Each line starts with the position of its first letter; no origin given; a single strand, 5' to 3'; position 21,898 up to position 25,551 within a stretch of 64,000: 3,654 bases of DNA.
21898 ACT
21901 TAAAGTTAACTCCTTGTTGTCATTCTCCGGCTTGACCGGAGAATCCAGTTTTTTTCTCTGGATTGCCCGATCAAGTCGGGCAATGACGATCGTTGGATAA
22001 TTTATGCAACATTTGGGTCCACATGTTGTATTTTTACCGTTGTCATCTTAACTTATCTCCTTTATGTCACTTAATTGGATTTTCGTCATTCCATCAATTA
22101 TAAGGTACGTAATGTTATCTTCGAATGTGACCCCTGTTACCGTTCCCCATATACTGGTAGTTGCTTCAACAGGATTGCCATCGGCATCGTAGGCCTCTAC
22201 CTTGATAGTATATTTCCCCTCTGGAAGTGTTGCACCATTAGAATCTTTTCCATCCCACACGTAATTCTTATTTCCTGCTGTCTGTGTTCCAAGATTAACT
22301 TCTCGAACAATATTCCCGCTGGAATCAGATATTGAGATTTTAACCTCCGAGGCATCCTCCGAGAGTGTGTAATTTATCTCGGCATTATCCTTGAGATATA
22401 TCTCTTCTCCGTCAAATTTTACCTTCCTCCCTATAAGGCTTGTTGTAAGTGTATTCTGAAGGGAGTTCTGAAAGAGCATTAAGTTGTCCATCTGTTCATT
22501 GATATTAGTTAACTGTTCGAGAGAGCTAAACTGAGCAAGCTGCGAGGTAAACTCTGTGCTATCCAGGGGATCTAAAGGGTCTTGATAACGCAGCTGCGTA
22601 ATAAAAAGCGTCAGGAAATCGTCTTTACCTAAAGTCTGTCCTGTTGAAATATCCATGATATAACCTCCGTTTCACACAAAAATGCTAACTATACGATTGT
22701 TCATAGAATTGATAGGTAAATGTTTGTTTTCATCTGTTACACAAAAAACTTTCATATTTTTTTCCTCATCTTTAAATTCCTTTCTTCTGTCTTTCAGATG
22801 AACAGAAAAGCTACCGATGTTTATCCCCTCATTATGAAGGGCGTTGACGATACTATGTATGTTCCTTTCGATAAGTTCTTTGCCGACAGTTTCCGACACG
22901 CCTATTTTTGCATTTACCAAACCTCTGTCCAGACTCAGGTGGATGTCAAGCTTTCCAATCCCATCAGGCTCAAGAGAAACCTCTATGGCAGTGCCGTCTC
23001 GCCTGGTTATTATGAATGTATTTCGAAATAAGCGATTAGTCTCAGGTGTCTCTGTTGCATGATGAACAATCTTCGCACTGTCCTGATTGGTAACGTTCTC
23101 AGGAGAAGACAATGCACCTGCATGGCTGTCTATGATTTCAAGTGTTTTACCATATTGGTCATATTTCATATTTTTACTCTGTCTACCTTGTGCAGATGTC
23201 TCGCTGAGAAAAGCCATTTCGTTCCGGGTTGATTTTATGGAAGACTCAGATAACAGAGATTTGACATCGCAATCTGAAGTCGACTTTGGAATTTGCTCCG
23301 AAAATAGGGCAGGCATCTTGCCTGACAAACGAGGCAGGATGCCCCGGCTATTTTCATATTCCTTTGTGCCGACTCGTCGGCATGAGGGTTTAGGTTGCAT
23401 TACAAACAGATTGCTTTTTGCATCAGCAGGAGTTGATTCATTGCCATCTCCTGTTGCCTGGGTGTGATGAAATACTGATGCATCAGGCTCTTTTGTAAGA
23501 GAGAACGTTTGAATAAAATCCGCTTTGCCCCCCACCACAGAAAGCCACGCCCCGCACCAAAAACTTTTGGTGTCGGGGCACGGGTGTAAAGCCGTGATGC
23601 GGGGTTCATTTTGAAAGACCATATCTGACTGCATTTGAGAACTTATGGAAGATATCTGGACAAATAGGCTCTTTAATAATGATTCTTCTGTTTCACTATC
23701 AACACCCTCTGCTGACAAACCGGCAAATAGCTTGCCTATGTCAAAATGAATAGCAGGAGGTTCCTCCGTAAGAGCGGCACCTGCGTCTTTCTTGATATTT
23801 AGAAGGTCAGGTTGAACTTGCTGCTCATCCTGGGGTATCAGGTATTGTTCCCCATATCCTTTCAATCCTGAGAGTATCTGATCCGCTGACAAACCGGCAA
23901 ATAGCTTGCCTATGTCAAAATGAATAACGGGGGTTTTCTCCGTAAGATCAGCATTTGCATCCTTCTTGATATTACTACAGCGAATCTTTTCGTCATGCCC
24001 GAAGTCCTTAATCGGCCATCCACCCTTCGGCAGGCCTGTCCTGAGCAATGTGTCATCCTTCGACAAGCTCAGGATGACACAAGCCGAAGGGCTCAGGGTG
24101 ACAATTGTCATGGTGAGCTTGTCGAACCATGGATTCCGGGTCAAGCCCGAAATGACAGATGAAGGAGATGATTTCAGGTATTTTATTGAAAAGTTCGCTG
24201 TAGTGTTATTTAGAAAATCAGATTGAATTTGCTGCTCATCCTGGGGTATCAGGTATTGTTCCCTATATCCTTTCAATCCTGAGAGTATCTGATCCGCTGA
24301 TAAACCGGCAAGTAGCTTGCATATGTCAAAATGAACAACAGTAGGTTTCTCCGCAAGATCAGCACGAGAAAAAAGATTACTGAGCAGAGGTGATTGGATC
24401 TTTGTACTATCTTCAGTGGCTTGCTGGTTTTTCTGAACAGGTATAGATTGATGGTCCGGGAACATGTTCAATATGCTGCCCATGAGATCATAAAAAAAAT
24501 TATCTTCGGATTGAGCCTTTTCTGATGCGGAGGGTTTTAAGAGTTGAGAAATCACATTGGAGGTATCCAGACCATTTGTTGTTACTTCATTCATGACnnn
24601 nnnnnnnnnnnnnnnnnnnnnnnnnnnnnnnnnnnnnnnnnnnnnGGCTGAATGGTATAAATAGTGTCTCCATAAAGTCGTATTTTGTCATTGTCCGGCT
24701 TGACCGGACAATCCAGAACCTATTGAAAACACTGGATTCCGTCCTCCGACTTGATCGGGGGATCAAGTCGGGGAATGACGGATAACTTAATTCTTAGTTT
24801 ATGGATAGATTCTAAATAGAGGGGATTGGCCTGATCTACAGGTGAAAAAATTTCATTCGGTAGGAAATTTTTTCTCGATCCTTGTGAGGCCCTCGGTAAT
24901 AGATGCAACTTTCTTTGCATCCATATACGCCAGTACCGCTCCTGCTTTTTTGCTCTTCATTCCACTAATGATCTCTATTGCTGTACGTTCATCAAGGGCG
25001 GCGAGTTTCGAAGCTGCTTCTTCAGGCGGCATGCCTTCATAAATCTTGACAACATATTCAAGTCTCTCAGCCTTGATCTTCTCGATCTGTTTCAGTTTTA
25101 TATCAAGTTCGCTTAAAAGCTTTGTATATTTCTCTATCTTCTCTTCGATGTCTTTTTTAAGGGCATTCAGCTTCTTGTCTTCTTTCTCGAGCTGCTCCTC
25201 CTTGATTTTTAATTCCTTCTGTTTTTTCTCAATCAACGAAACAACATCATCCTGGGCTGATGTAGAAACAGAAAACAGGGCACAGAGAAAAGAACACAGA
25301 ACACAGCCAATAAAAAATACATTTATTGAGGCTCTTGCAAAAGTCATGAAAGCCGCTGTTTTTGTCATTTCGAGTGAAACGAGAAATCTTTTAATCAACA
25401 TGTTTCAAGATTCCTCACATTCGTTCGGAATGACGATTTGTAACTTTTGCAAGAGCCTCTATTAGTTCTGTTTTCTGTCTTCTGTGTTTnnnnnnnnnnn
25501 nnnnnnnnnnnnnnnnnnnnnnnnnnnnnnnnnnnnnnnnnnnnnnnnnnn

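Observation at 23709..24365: The FliK ruler region is expanded by a 165-bp coding duplication and by in-frame MITE-derived DNA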

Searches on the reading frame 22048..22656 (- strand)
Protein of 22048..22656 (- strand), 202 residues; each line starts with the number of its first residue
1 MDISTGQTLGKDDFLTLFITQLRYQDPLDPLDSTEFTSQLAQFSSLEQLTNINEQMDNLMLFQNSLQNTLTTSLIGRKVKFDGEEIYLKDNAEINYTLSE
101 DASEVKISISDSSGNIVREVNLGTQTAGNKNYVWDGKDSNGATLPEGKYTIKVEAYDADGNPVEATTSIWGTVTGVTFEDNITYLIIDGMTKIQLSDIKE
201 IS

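Call 5: search_protein_families(library=pfam, proteins=[window:22048-22656:-], max_evalue=0.1)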
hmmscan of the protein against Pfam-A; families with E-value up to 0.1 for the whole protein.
window:22048-22656:- (202 aa): 20 families
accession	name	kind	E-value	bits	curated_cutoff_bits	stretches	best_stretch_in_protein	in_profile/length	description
PF13860.13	FlgD_ig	-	5.5e-23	81.2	27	1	90-158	10-78/79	FlgD Ig-like domain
PF03963.19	FlgD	-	2.1e-22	79.6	27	1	5-57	22-74/75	Flagellar hook capping protein - N-terminal region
PF13861.12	FLgD_tudor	-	3.6e-10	40.3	26.9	1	67-199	2-58/58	FlgD Tudor-like domain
PF07495.19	Y_Y_Y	-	1.8e-05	25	26.6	1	144-167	35-58/65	Y_Y_Y domain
PF10029.15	DUF2271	-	0.00018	21.7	27.3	1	124-157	71-104/136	Predicted periplasmic protein (DUF2271)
PF24991.2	Ig_NUP210_4th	-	0.00094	19.3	25.2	0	82-123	22-63/79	NUP210 forth Ig-like domain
PF09136.16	Glucodextran_B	-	0.0014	19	27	1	96-169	12-79/83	Glucodextranase, domain B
PF04234.18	CopC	-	0.0052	18.2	23.3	1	91-166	19-87/92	CopC domain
PF16389.11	DUF4998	-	0.0095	15.9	29.1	1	142-191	79-127/199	Domain of unknown function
PF05481.17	Myco_19_kDa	-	0.011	16.5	23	1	93-164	32-105/117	Mycobacterium 19 kDa lipoprotein antigen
PF13750.12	Big_3_3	-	0.013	15.6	27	1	54-167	29-142/157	Bacterial Ig-like domain (group 3)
PF12245.14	Big_3_2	-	0.028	15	23.3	1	104-165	49-113/122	Bacterial Ig-like domain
PF18962.6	Por_Secre_tail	-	0.03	15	27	0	89-155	7-64/75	Secretion system C-terminal sorting domain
PF11025.13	GP40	-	0.03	14.6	21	1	128-182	8-62/164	Glycoprotein GP40 of Cryptosporidium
PF13585.12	CHU_C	-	0.031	14.8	27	1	92-155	18-72/86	CHU_C Type IX secretion signal domain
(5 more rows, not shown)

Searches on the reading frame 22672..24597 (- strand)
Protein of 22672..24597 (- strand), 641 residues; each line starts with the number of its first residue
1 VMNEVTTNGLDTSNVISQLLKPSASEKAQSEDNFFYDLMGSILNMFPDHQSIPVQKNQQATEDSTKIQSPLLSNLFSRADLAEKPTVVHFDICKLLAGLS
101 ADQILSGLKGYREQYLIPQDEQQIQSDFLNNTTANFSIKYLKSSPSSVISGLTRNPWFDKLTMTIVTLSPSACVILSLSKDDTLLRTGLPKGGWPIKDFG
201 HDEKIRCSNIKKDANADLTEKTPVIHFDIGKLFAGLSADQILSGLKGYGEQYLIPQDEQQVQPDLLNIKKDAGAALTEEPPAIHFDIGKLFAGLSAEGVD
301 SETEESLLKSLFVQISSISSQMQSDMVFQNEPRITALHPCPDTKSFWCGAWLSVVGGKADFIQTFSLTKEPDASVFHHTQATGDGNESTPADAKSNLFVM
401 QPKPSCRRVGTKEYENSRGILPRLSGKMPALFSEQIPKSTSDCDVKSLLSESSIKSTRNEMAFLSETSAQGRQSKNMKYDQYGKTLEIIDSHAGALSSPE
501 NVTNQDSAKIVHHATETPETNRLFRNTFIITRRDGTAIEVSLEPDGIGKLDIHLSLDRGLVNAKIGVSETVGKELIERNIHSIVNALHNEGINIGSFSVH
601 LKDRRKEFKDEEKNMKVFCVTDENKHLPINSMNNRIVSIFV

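Call 5: search_protein_families(library=pfam, proteins=[window:22672-24597:-], max_evalue=0.1)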
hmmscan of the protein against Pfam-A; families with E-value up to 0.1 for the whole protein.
window:22672-24597:- (641 aa): 2 families
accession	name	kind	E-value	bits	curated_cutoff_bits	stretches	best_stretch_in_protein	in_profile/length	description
PF02120.21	Flg_hook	-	6.7e-11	42.3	29.8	1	535-603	12-80/85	Flagellar hook-length control protein FliK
PF08192.17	Peptidase_S64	-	0.00031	19.8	23.6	1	418-625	68-228/692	Peptidase family S64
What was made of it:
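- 22789..22995 (-): C-terminal Flg_hook (T3S4-type) domain, about aa 534-602. Pfam PF02120, E 6.7e-11, 42.3 bits against a cutoff of 29.8 (call 5).
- On FliK (flagellar hook-length control protein): 42.3 bits against a cutoff of 29.8, E 6.7e-11, aa 535-603 (call 5).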

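Call 12: find_homologous_proteins(query=window:22672-24597:-, max_evalue=0.001)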
Query window:22672-24597:- (641 aa): 3 proteins with E <= 0.001 among 8000 candidates.
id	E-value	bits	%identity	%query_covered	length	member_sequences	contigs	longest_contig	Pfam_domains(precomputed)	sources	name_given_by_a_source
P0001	0.0e+0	1436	100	100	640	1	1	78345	PF02120.22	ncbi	ncbi:MAG: flagellar hook-length control protein FliK [Nitrospirota bacterium]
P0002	4.3e-192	657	72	63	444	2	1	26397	PF02120.22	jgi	jgi:flagellar hook-length control protein FliK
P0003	2.5e-101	358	53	60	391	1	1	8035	PF02120.22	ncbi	-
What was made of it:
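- No population data exist, and only three alleles of this orthologue group are known (call 12).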

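Call 15: find_encoding_contigs(protein=P0002, flank=10000, max_places=4)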
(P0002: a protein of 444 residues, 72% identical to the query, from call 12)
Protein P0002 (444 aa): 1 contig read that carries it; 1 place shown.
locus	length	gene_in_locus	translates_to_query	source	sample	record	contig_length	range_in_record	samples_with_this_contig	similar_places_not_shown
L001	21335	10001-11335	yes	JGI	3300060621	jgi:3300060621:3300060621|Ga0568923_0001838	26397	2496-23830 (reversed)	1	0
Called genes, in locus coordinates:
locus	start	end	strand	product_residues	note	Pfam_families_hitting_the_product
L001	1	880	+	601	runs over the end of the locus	PF12895:ANAPC3 (faint), PF13174:TPR_6 (faint), PF13428:TPR_14 (faint), PF13432:TPR_16 (faint), PF14559:TPR_19 (faint), PF25058:ARM_TT21 (faint), PF13424:TPR_12 (faint), PF07719:TPR_2 (faint), +5 more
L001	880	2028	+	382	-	PF00989:PAS (faint), PF00512:HisKA, PF02518:HATPase_c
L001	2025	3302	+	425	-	PF00072:Response_reg, PF00158:Sigma54_activat, PF14532:Sigma54_activ_2, PF00004:AAA (weak), PF07728:AAA_5, PF25601:AAA_lid_14, PF02954:HTH_8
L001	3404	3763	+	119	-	PF00460:Flg_bb_rod (faint)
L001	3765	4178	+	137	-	PF00460:Flg_bb_rod (weak), PF06429:Flg_bbr_C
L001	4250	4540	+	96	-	PF02049:FliE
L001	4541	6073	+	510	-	PF01514:YscJ_FliF, PF08345:YscJ_FliF_C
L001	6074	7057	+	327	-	PF14842:FliG_N, PF14841:FliG_M, PF01706:FliG_C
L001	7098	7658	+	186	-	PF02108:FliH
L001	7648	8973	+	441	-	PF00006:ATP-synt_ab, PF18269:T3SS_ATPase_C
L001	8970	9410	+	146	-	PF02050:FliJ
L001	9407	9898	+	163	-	PF03448:MgtE_N (weak)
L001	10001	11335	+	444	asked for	PF02120:Flg_hook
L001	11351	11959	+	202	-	PF03963:FlgD, PF13861:FLgD_tudor, PF13860:FlgD_ig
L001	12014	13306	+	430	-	PF00460:Flg_bb_rod, PF22692:LlgE_F_G_D1, PF07559:FlgE_D2, PF06429:Flg_bbr_C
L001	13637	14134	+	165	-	PF03748:FliL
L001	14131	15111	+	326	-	PF02154:FliM, PF01052:FliMN_C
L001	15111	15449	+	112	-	PF28396:SepQ_C (weak), PF01052:FliMN_C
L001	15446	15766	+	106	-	PF04347:FliO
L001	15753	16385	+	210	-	PF00813:FliP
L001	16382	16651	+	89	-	PF01313:Bac_export_3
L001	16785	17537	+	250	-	PF01311:Bac_export_1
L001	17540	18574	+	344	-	PF01312:Bac_export_2, PF12725:DUF3810 (weak)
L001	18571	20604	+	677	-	PF00771:FHIPEP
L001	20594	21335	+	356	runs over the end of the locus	PF00448:SRP54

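Call 16: find_encoding_contigs(protein=P0003, flank=10000, max_places=4)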
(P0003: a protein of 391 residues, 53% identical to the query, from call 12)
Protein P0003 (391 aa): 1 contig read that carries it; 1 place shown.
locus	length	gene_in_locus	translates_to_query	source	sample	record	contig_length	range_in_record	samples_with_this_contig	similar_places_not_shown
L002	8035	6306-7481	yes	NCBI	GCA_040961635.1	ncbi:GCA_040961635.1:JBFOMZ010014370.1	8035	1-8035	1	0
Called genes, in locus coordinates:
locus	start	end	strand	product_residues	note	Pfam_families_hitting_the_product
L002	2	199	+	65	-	?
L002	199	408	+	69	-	-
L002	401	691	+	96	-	PF02049:FliE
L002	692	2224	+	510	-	PF01514:YscJ_FliF, PF08345:YscJ_FliF_C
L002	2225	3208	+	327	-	PF03448:MgtE_N (faint), PF14842:FliG_N, PF14841:FliG_M, PF01706:FliG_C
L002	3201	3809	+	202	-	PF02108:FliH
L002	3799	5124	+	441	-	PF00006:ATP-synt_ab, PF18269:T3SS_ATPase_C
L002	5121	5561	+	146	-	PF02050:FliJ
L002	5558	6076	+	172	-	-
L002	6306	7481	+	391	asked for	PF02120:Flg_hook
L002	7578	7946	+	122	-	PF03963:FlgD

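Call 19: find_encoding_contigs(protein=P0001, flank=10000, max_places=3)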
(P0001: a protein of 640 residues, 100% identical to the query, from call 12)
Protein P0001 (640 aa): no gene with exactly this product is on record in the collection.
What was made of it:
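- Tried and rejected: Finding the window's own genome: the lookup of the identical protein's contig failed (call 19).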

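Call 39: search_solved_structures(query=window:22672-24594:-, max_evalue=1, show_alignments=1)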
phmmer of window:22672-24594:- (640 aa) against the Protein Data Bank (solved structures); distinct sequences matched with E-value up to 1: 0.
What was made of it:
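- On FliK (flagellar hook-length control protein): No sequence match to any solved structure (call 39).
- Tried and rejected: PDB sequence search: no hit at E<=1 (call 39).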

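Call 46: search_protein_representatives(protein=window:22672-24594:-)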
Query: 640 residues. Proteins with E-value up to 0.001 (for the whole library): 577; up to 1e-10: 199; up to 1e-30: 8. The best 150 are listed.
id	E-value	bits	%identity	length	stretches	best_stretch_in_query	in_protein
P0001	0.0e+00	1436.4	100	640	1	1-640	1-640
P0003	7.7e-102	357.8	61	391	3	436-613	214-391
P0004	4.1e-41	157.2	38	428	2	391-640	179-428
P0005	1.1e-36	142.6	46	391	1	454-640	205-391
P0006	8.8e-33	129.7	44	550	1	500-640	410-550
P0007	1.7e-32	128.7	46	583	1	492-640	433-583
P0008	9.4e-32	126.3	34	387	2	445-640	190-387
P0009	4.0e-31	124.2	40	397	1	457-640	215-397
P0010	3.6e-30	121.1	38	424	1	468-640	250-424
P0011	6.2e-28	113.7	43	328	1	504-640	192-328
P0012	9.5e-28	113.1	40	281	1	419-640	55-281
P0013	2.8e-27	111.5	43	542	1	505-640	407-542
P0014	1.5e-26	109.1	44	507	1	493-640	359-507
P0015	1.8e-26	108.9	40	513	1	499-640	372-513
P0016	6.3e-26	107.1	41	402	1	445-640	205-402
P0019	3.1e-24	101.5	41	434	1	495-640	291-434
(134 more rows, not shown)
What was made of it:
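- On FliK (flagellar hook-length control protein): 577 homologues at E<=1e-3; the 150 listed align best to this C-terminal region (call 46).
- FliK homologues range naturally from about 280 to 770 aa (call 46).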

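Call 61: predict_structure(alignment_id=A1)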
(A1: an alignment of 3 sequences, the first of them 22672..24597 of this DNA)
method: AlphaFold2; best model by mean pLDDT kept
length: 641 residues; sequences in the alignment: 3
mean_pLDDT: 26.7   pTM: 0.17
mean pLDDT of the five models: 26.7, 24.4, 23.7, 23.3, 22.3
residues with pLDDT >= 90: 0; 70-90: 0; 50-70: 0; < 50: 641
segments of 3 or more residues with pLDDT < 50: 1-641
pLDDT, mean of each block of 10 residues (from residue 1): 28 29 28 29 25 23 23 27 25 29 33 26 26 25 25 26 28 26 25 23 23 25 26 29 28 23 25 25 28 32 36 29 24 23 24 22 23 22 25 23 24 26 25 23 23 23 22 27 29 24 24 26 27 28 27 29 30 37 43 34 32 28 28 25 23
secondary structure, 60 per line:
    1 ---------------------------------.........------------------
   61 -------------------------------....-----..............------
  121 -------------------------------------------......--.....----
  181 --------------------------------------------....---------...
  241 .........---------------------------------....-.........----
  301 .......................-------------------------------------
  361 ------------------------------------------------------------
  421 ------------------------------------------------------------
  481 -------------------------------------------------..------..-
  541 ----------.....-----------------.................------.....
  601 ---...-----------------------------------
elements in order: H34-42 H92-95 H101-114 E164-169 E172-176 E225-228 H238-249 E283-286 H288-296 H301-323 E551-555 H573-589 E596-600
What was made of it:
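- On FliK (flagellar hook-length control protein): The AlphaFold2 model is unusable, with mean pLDDT 26.7 from a 3-sequence alignment (call 61).
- The structure prediction was uninformative (mean pLDDT 26.7, call 61).
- Tried and rejected: AlphaFold2 on the full protein: the 3-sequence alignment gave mean pLDDT 26.7, which is unusable, so no fold search was run (call 61).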

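Call 72: find_encoding_contigs(protein=P0019, flank=3000, max_places=2)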
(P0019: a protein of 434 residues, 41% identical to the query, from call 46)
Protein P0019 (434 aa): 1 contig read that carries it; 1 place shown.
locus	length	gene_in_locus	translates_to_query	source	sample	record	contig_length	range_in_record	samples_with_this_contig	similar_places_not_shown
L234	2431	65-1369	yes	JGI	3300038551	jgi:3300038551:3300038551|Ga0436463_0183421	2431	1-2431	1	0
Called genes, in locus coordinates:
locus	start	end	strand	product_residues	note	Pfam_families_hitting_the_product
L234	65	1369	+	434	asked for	PF02120:Flg_hook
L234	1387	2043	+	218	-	PF03963:FlgD, PF13861:FLgD_tudor, PF13860:FlgD_ig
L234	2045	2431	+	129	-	?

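Call 73: find_encoding_contigs(protein=P0005, flank=3000, max_places=2)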
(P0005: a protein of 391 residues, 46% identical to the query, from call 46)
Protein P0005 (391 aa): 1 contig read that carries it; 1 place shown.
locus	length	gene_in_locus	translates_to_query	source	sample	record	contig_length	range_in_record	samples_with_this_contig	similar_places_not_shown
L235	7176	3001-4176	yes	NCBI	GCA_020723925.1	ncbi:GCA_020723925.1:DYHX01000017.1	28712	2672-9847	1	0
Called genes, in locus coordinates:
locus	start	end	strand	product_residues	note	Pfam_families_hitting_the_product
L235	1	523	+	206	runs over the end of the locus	PF02108:FliH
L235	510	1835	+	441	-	PF02874:ATP-synt_ab_N, PF00006:ATP-synt_ab, PF18269:T3SS_ATPase_C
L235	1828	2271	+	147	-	PF02050:FliJ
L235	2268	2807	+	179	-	PF03448:MgtE_N (faint)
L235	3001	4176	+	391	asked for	PF02120:Flg_hook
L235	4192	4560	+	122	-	PF03963:FlgD, PF13861:FLgD_tudor (faint)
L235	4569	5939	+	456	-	PF00460:Flg_bb_rod, PF22692:LlgE_F_G_D1, PF07559:FlgE_D2, PF06429:Flg_bbr_C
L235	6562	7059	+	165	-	PF03748:FliL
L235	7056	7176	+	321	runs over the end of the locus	PF02154:FliM, PF01052:FliMN_C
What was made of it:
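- On FliK (flagellar hook-length control protein): The same gene order is found in L001, L002 and L235 (calls 15, 16, 73).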

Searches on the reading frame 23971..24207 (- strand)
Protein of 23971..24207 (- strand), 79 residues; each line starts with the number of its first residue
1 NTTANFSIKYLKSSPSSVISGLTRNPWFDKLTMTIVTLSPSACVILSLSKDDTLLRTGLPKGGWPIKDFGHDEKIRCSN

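Call 48: find_homologous_proteins(query=window:23971-24207:-, max_evalue=0.01)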
Query seq(79 aa) (79 aa): 1 proteins with E <= 0.01 among 5 candidates.
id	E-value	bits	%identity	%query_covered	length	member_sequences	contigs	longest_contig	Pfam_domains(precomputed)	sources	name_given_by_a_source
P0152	7.4e-10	56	46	99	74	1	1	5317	-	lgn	-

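Call 49: find_encoding_contigs(protein=P0152, flank=5000, max_places=3)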
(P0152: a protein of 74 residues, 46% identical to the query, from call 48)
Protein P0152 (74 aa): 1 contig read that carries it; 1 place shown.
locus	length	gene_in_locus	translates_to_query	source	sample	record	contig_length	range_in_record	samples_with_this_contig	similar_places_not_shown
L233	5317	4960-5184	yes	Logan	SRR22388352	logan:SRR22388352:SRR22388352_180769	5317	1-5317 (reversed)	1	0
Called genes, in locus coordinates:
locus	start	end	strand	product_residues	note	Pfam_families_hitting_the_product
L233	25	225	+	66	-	-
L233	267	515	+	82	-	-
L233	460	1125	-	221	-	PF13240:Zn_Ribbon_1 (faint), PF13248:Zn_ribbon_3 (faint), PF12773:DZR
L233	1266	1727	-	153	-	-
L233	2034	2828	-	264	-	-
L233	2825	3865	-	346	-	PF13421:Band_7_1, PF01145:Band_7 (weak), PF09851:SHOCT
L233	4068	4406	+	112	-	PF12844:HTH_19 (weak), PF01381:HTH_3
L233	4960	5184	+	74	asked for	-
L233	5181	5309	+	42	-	PF04255:DUF433 (weak)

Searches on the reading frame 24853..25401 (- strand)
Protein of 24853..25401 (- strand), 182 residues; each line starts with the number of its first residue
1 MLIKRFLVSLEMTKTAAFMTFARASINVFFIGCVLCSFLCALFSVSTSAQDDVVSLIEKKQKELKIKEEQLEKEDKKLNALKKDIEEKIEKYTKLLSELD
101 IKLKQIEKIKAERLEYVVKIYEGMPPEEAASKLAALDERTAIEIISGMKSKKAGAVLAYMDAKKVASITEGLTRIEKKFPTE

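Call 5: search_protein_families(library=pfam, proteins=[window:24853-25401:-], max_evalue=0.1)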
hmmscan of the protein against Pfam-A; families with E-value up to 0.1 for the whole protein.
window:24853-25401:- (182 aa): 11 families
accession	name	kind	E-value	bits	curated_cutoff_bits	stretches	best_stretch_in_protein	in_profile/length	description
PF03448.22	MgtE_N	-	1.1e-06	29.5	25.9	1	115-172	16-73/102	MgtE intracellular N domain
PF13863.11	DUF4200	-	0.00025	21.8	29.7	1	53-112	11-70/119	Domain of unknown function (DUF4200)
PF15905.10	HMMR_N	-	0.0024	17.8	30.1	1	57-114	239-296/330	Hyaluronan mediated motility receptor N-terminal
PF17649.6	VPS38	-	0.0026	17.2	25.2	1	50-123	223-297/424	Vacuolar protein sorting 38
PF11932.13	DUF3450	-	0.0031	17.3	32.6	1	38-112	2-76/241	Protein of unknown function (DUF3450)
PF14841.11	FliG_M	-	0.0091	16.6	25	0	109-147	8-46/76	FliG middle domain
PF04136.21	COG3_N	-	0.016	15.6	27.9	1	55-95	35-75/147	Conserved oligomeric Golgi complex subunit 3, N-terminal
PF06103.16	DUF948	-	0.018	15.7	37.2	1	34-98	12-76/89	Bacterial protein of unknown function (DUF948)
PF11727.13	ISG65-75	-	0.058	13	25.1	1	34-123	36-125/281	Invariant surface glycoprotein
PF13334.11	DUF4094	-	0.08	13.8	24.5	0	33-107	9-81/90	Domain of unknown function (DUF4094)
PF01733.24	Nucleoside_tran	-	0.081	12.7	29.8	1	6-84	42-126/309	Nucleoside transporter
